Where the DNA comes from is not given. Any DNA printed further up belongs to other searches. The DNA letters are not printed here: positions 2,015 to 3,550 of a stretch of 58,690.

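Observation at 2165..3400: Deaminase-type amidohydrolase embedded in the archaeal riboflavin operon: candidate for the unassigned pyrimidine deaminase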

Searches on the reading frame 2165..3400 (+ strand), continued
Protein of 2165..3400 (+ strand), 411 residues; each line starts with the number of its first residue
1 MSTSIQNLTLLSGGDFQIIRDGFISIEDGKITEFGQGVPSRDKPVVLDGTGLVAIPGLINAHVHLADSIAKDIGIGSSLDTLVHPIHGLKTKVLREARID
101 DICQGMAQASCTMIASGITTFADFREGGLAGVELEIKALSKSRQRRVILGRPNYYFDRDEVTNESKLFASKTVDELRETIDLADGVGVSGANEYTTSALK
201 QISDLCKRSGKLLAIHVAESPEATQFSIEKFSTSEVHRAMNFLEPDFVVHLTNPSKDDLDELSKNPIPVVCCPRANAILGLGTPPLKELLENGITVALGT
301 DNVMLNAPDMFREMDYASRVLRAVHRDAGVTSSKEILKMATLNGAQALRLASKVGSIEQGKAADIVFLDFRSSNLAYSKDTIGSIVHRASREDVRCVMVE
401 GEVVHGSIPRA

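Call 24: find_homologous_proteins(query=L019:6986-7996:+, max_evalue=1e-20)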
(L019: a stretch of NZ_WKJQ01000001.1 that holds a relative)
Query L019:6986-7996:+ (337 aa): 5820 proteins with E <= 1e-20 among 8000 candidates; the best 120 are listed.
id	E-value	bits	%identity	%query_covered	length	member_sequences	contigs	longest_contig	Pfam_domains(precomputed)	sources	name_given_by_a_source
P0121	7.6e-213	724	100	100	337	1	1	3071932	PF01979.27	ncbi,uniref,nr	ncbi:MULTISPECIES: amidohydrolase family protein [Haloferax]|uniref:Amidohydrolase family protein n=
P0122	5.4e-202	688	95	100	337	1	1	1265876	PF01979.27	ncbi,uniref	ncbi:amidohydrolase family protein [Haloferax sp. DFSO52]|uniref:amidohydrolase family protein n=1 T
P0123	3.2e-199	679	94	100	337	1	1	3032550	PF01979.27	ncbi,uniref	ncbi:amidohydrolase family protein [Haloferax sp. YSMS24]|uniref:amidohydrolase family protein n=1 T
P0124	4.3e-198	675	94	100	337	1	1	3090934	PF01979.27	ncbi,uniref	ncbi:amidohydrolase family protein [Haloferax sp. YSSS75]|uniref:amidohydrolase family protein n=1 T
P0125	7.5e-195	665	91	100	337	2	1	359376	PF00962.29,PF01979.27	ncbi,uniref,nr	ncbi:nucleoside deaminase (cytosine deaminase, guanine deaminase) amidohydrolase,chlorohydrolase fam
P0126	1.3e-194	664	91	100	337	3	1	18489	PF00962.29,PF01979.27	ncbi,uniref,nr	ncbi:amidohydrolase family protein [Haloferax profundi]|uniref:Nucleoside deaminase n=1 Tax=Halofera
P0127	2.0e-188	643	89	100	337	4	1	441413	PF01979.27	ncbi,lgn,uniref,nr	ncbi:nucleoside deaminase (cytosine deaminase, guanine deaminase) amidohydrolase,chlorohydrolase fam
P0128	1.5e-187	641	89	100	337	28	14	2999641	PF00962.29,PF01979.27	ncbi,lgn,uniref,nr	ncbi:amidohydrolase domain protein [Haloferax gibbonsii]|uniref:Amidohydrolase domain protein n=1 Ta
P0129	3.6e-187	639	88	100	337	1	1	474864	PF00962.29,PF01979.27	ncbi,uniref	ncbi:amidohydrolase family protein [Haloferax volcanii]|uniref:amidohydrolase family protein n=1 Tax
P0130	4.8e-187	639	88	100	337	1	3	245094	PF00962.29,PF01979.27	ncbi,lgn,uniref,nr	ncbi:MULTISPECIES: amidohydrolase family protein [unclassified Haloferax]|uniref:amidohydrolase fami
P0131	2.3e-186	637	88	100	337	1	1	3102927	PF01979.27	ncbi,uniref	ncbi:amidohydrolase family protein [Haloferax sp. S1W]|uniref:amidohydrolase family protein n=1 Tax=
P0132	2.6e-183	627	86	100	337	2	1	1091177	PF00962.29,PF01979.27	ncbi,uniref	ncbi:amidohydrolase family protein [Haloferax namakaokahaiae]|uniref:Amidohydrolase family protein n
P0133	1.1e-172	592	81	100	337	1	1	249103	PF00962.29,PF07969.18,PF01979.27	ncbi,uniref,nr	ncbi:nucleoside deaminase [Haloprofundus marisrubri]|uniref:Nucleoside deaminase n=1 Tax=Haloprofund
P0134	2.7e-172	590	81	100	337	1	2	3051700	PF00962.29,PF07969.18,PF01979.27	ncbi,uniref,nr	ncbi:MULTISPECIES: amidohydrolase family protein [Haloprofundus]|uniref:amidohydrolase family protei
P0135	3.2e-171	587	80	100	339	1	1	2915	PF00962.29,PF07969.18,PF01979.27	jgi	jgi:cytosine/adenosine deaminase-related metal-dependent hydrolase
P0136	1.7e-170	585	82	99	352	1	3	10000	PF00962.29,PF07969.18,PF01979.27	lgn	-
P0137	3.1e-170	584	80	100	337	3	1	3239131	PF00962.29,PF07969.18,PF01979.27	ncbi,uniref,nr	ncbi:amidohydrolase family protein [Haloprofundus salilacus]|uniref:amidohydrolase family protein n=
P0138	8.3e-170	582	79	100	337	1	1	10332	PF00962.29,PF07969.18,PF01979.27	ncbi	ncbi:MAG: amidohydrolase family protein [Salinigranum sp.]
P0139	3.2e-169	580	80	100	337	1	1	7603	PF00962.29,PF01979.27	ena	-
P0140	7.2e-169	579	80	100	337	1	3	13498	PF00962.29,PF01979.27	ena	-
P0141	8.9e-169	579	78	100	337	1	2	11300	PF00962.29,PF07969.18,PF01979.27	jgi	jgi:cytosine/adenosine deaminase-related metal-dependent hydrolase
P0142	1.0e-168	579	79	100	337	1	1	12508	PF00962.29,PF07969.18,PF01979.27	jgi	jgi:cytosine/adenosine deaminase-related metal-dependent hydrolase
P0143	2.1e-168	578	80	100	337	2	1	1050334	PF07969.18,PF01979.27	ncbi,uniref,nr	ncbi:amidohydrolase family protein [Halogeometricum luteum]|uniref:Amidohydrolase family protein n=1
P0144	3.1e-168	577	79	100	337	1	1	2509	PF00962.29,PF07969.18,PF01979.27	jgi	jgi:cytosine/adenosine deaminase-related metal-dependent hydrolase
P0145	4.9e-168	577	80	100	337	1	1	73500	PF00962.29,PF07969.18,PF01979.27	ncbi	ncbi:MAG: amidohydrolase family protein [Haloferacaceae archaeon]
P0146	5.4e-168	576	80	100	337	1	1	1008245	PF01979.27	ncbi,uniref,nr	ncbi:amidohydrolase family protein [Halogeometricum sp. S1BR25-6]|uniref:Amidohydrolase family prote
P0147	6.8e-168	576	80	100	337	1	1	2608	PF00962.29,PF01979.27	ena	-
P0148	7.7e-168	576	80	100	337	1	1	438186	PF00962.29,PF01979.27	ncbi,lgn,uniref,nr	ncbi:Cytosine/adenosine deaminase [Halogranum amylolyticum]|uniref:Cytosine/adenosine deaminase n=1 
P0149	8.6e-168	576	80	100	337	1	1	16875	PF07969.18,PF01979.27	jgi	jgi:cytosine/adenosine deaminase-related metal-dependent hydrolase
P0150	1.1e-167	575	80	100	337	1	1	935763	PF00962.29,PF07969.18,PF01979.27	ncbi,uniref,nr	ncbi:amidohydrolase family protein [Halegenticoccus soli]|uniref:amidohydrolase family protein n=1 T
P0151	1.2e-167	575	79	100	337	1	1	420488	PF00962.29,PF07969.18,PF01979.27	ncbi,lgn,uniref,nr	ncbi:amidohydrolase family protein [Halogeometricum limi]|uniref:Cytosine/adenosine deaminase n=1 Ta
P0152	1.9e-167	575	79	100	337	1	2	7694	PF00962.29,PF07969.18,PF01979.27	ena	-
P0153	3.0e-167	574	81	100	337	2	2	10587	PF00962.29,PF01979.27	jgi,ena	jgi:cytosine/adenosine deaminase-related metal-dependent hydrolase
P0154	1.4e-166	572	78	100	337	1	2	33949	PF00962.29,PF07969.18,PF01979.27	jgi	jgi:cytosine/adenosine deaminase-related metal-dependent hydrolase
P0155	2.1e-166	571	78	100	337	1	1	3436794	PF00962.29,PF07969.18,PF01979.27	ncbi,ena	-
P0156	2.8e-166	571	80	100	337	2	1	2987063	PF00962.29,PF07969.18,PF01979.27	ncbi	-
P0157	4.3e-166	570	78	100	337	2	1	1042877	PF00962.29,PF07969.18,PF01979.27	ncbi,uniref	ncbi:amidohydrolase family protein [Halopelagius fulvigenes]|uniref:Amidohydrolase family protein n=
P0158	4.4e-166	570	78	100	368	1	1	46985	PF00962.29,PF07969.18,PF01979.27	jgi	jgi:cytosine/adenosine deaminase-related metal-dependent hydrolase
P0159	4.7e-166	570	79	100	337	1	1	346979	PF00962.29,PF01979.27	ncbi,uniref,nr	ncbi:nucleoside deaminase [Halobellus sp. Atlit-38R]|uniref:amidohydrolase family protein n=1 Tax=Ha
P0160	5.5e-166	570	78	100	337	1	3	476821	PF00962.29,PF07969.18,PF01979.27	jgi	jgi:cytosine/adenosine deaminase-related metal-dependent hydrolase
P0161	9.3e-166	569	79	100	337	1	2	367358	PF00962.29,PF07969.18,PF01979.27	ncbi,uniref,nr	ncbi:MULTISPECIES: amidohydrolase family protein [Halobellus]|uniref:amidohydrolase family protein n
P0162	9.9e-166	569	79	100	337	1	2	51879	PF00962.29,PF07969.18,PF01979.27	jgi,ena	-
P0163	1.1e-165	569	79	100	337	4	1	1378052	PF00962.29,PF07969.18,PF01979.27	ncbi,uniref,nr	ncbi:amidohydrolase family protein [Halorussus sp. MSC15.2]|uniref:amidohydrolase family protein n=1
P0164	1.5e-165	568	78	100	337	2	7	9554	PF00962.29,PF07969.18,PF01979.27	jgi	jgi:cytosine/adenosine deaminase-related metal-dependent hydrolase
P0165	1.5e-165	568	77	100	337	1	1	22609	PF00962.29,PF07969.18,PF01979.27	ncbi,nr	ncbi:nucleoside deaminase [Halobacteriales archaeon SW_6_65_15]|nr:MAG: nucleoside deaminase [Haloba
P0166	1.6e-165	568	77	100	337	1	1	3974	PF00962.29,PF07969.18,PF01979.27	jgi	jgi:cytosine/adenosine deaminase-related metal-dependent hydrolase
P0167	1.8e-165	568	78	100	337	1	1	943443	PF00962.29,PF07969.18,PF01979.27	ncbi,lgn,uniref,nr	ncbi:Cytosine/adenosine deaminase [Halopelagius inordinatus]|uniref:Cytosine/adenosine deaminase n=1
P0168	2.2e-165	568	78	100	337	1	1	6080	PF00962.29,PF07969.18,PF01979.27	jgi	-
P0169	2.3e-165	568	79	100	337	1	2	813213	PF00962.29,PF07969.18,PF01979.27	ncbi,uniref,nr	ncbi:amidohydrolase family protein [Halegenticoccus tardaugens]|uniref:amidohydrolase family protein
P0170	2.5e-165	568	79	100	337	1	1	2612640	PF00962.29,PF07969.18,PF01979.27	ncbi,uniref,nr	ncbi:amidohydrolase family protein [Halobellus inordinatus]|uniref:amidohydrolase family protein n=1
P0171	3.9e-165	567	78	100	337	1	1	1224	PF00962.29,PF01979.27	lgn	-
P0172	5.2e-165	567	77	99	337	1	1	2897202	PF00962.29,PF07969.18,PF01979.27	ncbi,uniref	ncbi:amidohydrolase family protein [Salinirarus marinus]|uniref:amidohydrolase family protein n=1 Ta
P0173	6.0e-165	566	77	100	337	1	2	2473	PF00962.29,PF07969.18,PF01979.27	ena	-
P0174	6.3e-165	566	78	100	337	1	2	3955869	PF00962.29,PF07969.18,PF01979.27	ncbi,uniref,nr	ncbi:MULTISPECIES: amidohydrolase family protein [Halorussus]|uniref:amidohydrolase family protein n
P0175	7.6e-165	566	78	100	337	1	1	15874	PF00962.29,PF07969.18,PF01979.27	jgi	jgi:cytosine/adenosine deaminase-related metal-dependent hydrolase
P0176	9.8e-165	566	77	99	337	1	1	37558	PF00962.29,PF07969.18,PF01979.27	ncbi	ncbi:MAG: amidohydrolase family protein [Haloferacaceae archaeon]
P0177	1.6e-164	565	78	100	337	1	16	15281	PF00962.29,PF07969.18,PF01979.27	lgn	-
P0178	1.8e-164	565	79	99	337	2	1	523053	PF00962.29,PF07969.18,PF01979.27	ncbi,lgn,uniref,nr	ncbi:amidohydrolase family protein [Halogranum rubrum]|uniref:Cytosine deaminase n=1 Tax=Halogranum 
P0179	2.5e-164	564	76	100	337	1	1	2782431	PF01979.27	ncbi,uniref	ncbi:amidohydrolase family protein [Haladaptatus sp. DJG-WS-42]|uniref:amidohydrolase family protein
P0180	3.2e-164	564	80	100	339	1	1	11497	PF00962.29,PF07969.18,PF01979.27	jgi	jgi:cytosine/adenosine deaminase-related metal-dependent hydrolase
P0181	4.3e-164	564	77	100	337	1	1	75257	PF00962.29,PF01979.27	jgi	jgi:cytosine/adenosine deaminase-related metal-dependent hydrolase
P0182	4.3e-164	564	78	100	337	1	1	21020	PF00962.29,PF07969.18,PF01979.27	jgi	-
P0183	7.9e-164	563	78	100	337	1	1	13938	PF00962.29,PF07969.18,PF01979.27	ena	-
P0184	1.0e-163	562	77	100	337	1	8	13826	PF00962.29,PF07969.18,PF01979.27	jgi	jgi:cytosine/adenosine deaminase-related metal-dependent hydrolase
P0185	1.1e-163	562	77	100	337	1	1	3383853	PF00962.29,PF07969.18,PF01979.27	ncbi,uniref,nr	ncbi:amidohydrolase family protein [Halorussus lipolyticus]|uniref:amidohydrolase family protein n=1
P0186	1.4e-163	562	76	100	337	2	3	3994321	PF00962.29,PF07969.18,PF01979.27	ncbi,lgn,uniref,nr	ncbi:amidohydrolase family protein [Halogeometricum borinquense]|uniref:Amidohydrolase family protei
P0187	1.5e-163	562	78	100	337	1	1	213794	PF00962.29,PF07969.18,PF01979.27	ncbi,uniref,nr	ncbi:amidohydrolase family protein [Halorussus marinus]|uniref:amidohydrolase family protein n=1 Tax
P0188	1.8e-163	562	78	93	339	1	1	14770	PF00962.29,PF01979.27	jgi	jgi:cytosine/adenosine deaminase-related metal-dependent hydrolase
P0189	1.9e-163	561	78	99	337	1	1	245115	PF00962.29,PF07969.18,PF01979.27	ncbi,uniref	ncbi:amidohydrolase family protein [Halobellus sp. EA9]|uniref:amidohydrolase family protein n=1 Tax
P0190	2.0e-163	561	77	100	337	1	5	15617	PF00962.29,PF07969.18,PF01979.27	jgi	jgi:cytosine/adenosine deaminase-related metal-dependent hydrolase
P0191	3.0e-163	561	77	100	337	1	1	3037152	PF00962.29,PF01979.27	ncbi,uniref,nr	ncbi:amidohydrolase family protein [Halorussus salilacus]|uniref:amidohydrolase family protein n=1 T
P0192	3.0e-163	561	78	99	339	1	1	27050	PF00962.29,PF07969.18,PF01979.27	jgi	jgi:cytosine/adenosine deaminase-related metal-dependent hydrolase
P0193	3.0e-163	561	77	100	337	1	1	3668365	PF00962.29,PF07969.18,PF01979.27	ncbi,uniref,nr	ncbi:amidohydrolase family protein [Halorussus gelatinilyticus]|uniref:Amidohydrolase family protein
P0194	3.7e-163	560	78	100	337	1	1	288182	PF00962.29,PF07969.18,PF01979.27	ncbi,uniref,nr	ncbi:amidohydrolase family protein [Halorussus marinus]|uniref:amidohydrolase family protein n=1 Tax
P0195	4.4e-163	560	77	100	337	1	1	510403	PF00962.29,PF07969.18,PF01979.27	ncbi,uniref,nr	ncbi:amidohydrolase family protein [Halorussus ruber]|uniref:amidohydrolase family protein n=1 Tax=H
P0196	4.6e-163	560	77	100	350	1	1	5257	PF00962.29,PF01979.27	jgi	jgi:cytosine/adenosine deaminase-related metal-dependent hydrolase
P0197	5.1e-163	560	77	100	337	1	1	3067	PF00962.29,PF01979.27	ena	-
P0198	5.2e-163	560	78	100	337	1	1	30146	PF00962.29,PF01979.27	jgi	jgi:cytosine/adenosine deaminase-related metal-dependent hydrolase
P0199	5.7e-163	560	77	100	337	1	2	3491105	PF00962.29,PF07969.18,PF01979.27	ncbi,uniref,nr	ncbi:amidohydrolase family protein [Halorussus caseinilyticus]|uniref:Amidohydrolase family protein 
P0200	6.3e-163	560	77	100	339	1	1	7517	PF07969.18,PF01979.27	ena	-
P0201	7.5e-163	559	76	100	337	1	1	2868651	PF01979.27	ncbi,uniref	ncbi:amidohydrolase family protein [Haladaptatus sp. CMSO5]|uniref:amidohydrolase family protein n=1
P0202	8.4e-163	559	79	99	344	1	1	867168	PF00962.29,PF07969.18,PF01979.27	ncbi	ncbi:amidohydrolase family protein [Halosimplex sp. J119]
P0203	8.5e-163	559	77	100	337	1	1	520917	PF00962.29,PF07969.18,PF01979.27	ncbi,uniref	ncbi:amidohydrolase family protein [Halobellus sp. GM3]|uniref:amidohydrolase family protein n=1 Tax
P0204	9.1e-163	559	77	100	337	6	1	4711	PF00962.29,PF07969.18,PF01979.27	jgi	jgi:cytosine/adenosine deaminase-related metal-dependent hydrolase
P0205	9.8e-163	559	79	99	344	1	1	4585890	PF00962.29,PF07969.18,PF01979.27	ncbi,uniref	ncbi:amidohydrolase family protein [Halosimplex sp. TS25]|uniref:amidohydrolase family protein n=1 T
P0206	1.1e-162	559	77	100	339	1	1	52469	PF07969.18,PF01979.27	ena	-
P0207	1.2e-162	559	78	100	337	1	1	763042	PF00962.29,PF01979.27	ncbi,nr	ncbi:nucleoside deaminase [Halobellus sp. Atlit-31R]|nr:nucleoside deaminase [Halobellus sp. Atlit-3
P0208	1.4e-162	559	77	99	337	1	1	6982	PF00962.29,PF01979.27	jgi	jgi:cytosine/adenosine deaminase-related metal-dependent hydrolase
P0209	1.5e-162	559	76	100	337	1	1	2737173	PF01979.27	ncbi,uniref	ncbi:amidohydrolase family protein [Haladaptatus sp. ZSTT2]|uniref:amidohydrolase family protein n=1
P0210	1.6e-162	558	78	100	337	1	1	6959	PF00962.29,PF07969.18,PF01979.27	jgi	-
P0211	1.9e-162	558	78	100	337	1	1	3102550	PF00962.29,PF07969.18,PF01979.27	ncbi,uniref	ncbi:amidohydrolase family protein [Halobellus rubicundus]|uniref:Amidohydrolase family protein n=1 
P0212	2.2e-162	558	77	100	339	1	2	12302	PF01979.27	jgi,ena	jgi:cytosine/adenosine deaminase-related metal-dependent hydrolase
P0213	2.4e-162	558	77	100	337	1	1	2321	PF00962.29,PF07969.18,PF01979.27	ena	-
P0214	2.7e-162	558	77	100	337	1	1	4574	PF00962.29,PF01979.27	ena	-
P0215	2.8e-162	558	78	100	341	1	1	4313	PF00962.29,PF01979.27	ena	-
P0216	3.5e-162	557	78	100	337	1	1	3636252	PF00962.29,PF01979.27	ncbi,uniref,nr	ncbi:amidohydrolase family protein [Halorussus halophilus]|uniref:amidohydrolase family protein n=1 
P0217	3.8e-162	557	76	99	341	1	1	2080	PF00962.29,PF07969.18,PF01979.27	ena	-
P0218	4.5e-162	557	79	100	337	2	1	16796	PF00962.29,PF07969.18,PF01979.27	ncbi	ncbi:MAG: amidohydrolase family protein [Halobellus sp.]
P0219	4.6e-162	557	73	100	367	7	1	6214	PF00962.29,PF01979.27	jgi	jgi:cytosine/adenosine deaminase-related metal-dependent hydrolase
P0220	5.1e-162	557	77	100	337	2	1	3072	PF00962.29,PF07969.18,PF01979.27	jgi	jgi:cytosine/adenosine deaminase-related metal-dependent hydrolase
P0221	5.4e-162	557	78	100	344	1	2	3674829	PF00962.29,PF07969.18,PF01979.27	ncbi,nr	ncbi:amidohydrolase family protein [Haloarculaceae archaeon H-GB2-1]|nr:amidohydrolase family protei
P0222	6.0e-162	557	76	100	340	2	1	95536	PF00962.29,PF01979.27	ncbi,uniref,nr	ncbi:amidohydrolase family protein [Halorhabdus amylolytica]|uniref:amidohydrolase family protein n=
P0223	6.2e-162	556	76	100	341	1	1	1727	PF07969.18,PF01979.27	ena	-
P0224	7.9e-162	556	78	100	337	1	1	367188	PF00962.29,PF07969.18,PF01979.27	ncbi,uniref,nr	ncbi:amidohydrolase family protein [Halorussus amylolyticus]|uniref:amidohydrolase family protein n=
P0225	8.5e-162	556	77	99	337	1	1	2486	PF00962.29,PF01979.27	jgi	jgi:cytosine/adenosine deaminase-related metal-dependent hydrolase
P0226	8.5e-162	556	78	100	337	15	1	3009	PF00962.29,PF01979.27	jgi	-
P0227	1.0e-161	556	77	100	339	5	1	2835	PF01979.27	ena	-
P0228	1.1e-161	556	77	99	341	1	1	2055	PF00962.29,PF01979.27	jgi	-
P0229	1.1e-161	556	77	100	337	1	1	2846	PF00962.29,PF07969.18,PF01979.27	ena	-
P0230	1.4e-161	555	78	100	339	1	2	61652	PF00962.29,PF07969.18,PF01979.27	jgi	jgi:cytosine/adenosine deaminase-related metal-dependent hydrolase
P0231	1.4e-161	555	77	100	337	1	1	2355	PF00962.29,PF07969.18,PF01979.27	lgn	-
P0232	1.5e-161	555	77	100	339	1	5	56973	PF01979.27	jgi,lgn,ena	-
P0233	1.6e-161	555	77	100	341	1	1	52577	PF01979.27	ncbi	ncbi:MAG: amidohydrolase family protein [Haloarculaceae archaeon]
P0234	1.7e-161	555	77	100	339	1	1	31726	PF00962.29,PF01979.27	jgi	jgi:cytosine/adenosine deaminase-related metal-dependent hydrolase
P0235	1.9e-161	555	76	100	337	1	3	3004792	PF01979.27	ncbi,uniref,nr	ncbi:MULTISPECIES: amidohydrolase family protein [unclassified Haladaptatus]|uniref:amidohydrolase f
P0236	2.1e-161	555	78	99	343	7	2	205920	PF00962.29,PF07969.18,PF01979.27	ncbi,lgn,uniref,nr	ncbi:nucleoside deaminase [Halosimplex carlsbadense 2-9-1]|uniref:Nucleoside deaminase n=1 Tax=Halos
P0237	2.3e-161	555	76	100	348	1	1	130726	PF00962.29,PF01979.27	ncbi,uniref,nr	ncbi:amidohydrolase family protein [Halorhabdus salina]|uniref:amidohydrolase family protein n=1 Tax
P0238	2.3e-161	555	76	100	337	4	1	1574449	PF00962.29,PF07969.18,PF01979.27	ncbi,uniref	ncbi:amidohydrolase family protein [Halorussus sp. AFM4]|uniref:amidohydrolase family protein n=1 Ta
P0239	2.4e-161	555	77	100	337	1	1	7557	PF00962.29,PF07969.18,PF01979.27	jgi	jgi:cytosine/adenosine deaminase-related metal-dependent hydrolase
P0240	2.6e-161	554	78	100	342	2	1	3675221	PF01979.27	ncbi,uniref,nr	ncbi:amidohydrolase family protein [Halorientalis marina]|uniref:amidohydrolase family protein n=1 T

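Call 26: find_encoding_contigs(protein=P0128, flank=6000, max_places=6)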
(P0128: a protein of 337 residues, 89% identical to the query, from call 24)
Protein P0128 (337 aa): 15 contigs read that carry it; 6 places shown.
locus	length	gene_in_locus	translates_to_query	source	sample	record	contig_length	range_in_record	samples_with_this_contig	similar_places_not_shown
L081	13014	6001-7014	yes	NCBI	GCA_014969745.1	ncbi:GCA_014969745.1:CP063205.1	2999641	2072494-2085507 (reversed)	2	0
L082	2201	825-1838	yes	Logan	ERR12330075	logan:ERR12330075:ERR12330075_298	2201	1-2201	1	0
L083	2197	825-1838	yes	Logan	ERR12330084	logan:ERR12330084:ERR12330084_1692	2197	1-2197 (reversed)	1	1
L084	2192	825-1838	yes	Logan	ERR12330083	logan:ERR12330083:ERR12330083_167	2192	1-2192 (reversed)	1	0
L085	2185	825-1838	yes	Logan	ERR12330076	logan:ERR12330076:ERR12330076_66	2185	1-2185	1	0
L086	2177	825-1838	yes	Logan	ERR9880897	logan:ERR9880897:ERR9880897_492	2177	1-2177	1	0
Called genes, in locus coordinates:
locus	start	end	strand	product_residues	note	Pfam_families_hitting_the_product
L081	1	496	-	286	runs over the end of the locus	PF01874:CitG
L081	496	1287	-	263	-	PF01207:Dus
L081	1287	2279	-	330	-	PF01933:CofD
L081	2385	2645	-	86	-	-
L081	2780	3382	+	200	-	-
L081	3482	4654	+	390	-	PF01966:HD, PF19276:HD_assoc_2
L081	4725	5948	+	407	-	PF01966:HD, PF19276:HD_assoc_2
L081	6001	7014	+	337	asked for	PF01979:Amidohydro_1, PF00962:A_deaminase (faint)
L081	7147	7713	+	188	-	PF00582:Usp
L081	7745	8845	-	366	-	PF01022:HTH_5 (faint), PF08279:HTH_11, PF12840:HTH_20 (weak), PF13412:HTH_24 (weak), PF25213:HVO_A0261_N, PF03099:BPL_LplA_LipB, PF02237:BPL_C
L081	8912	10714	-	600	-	PF00289:Biotin_carb_N, PF02222:ATP-grasp, PF02786:CPSase_L_D2, PF07478:Dala_Dala_lig_C, PF02785:Biotin_carb_C, PF25984:BSH_YknX (faint), PF00364:Biotin_lipoyl, PF25973:BSH_CzcB (faint)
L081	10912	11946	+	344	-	PF01118:Semialdhyde_dh, PF02774:Semialdhyde_dhC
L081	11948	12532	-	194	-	PF13302:Acetyltransf_3, PF13420:Acetyltransf_4, PF13523:Acetyltransf_8, PF00583:Acetyltransf_1, PF13508:Acetyltransf_7 (faint)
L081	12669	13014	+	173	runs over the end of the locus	PF04982:TM_HPP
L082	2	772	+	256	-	?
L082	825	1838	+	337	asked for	PF01979:Amidohydro_1, PF00962:A_deaminase (faint)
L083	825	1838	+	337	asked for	PF01979:Amidohydro_1, PF00962:A_deaminase (faint)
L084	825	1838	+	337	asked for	PF01979:Amidohydro_1, PF00962:A_deaminase (faint)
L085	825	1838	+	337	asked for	PF01979:Amidohydro_1, PF00962:A_deaminase (faint)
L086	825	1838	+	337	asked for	PF01979:Amidohydro_1, PF00962:A_deaminase (faint)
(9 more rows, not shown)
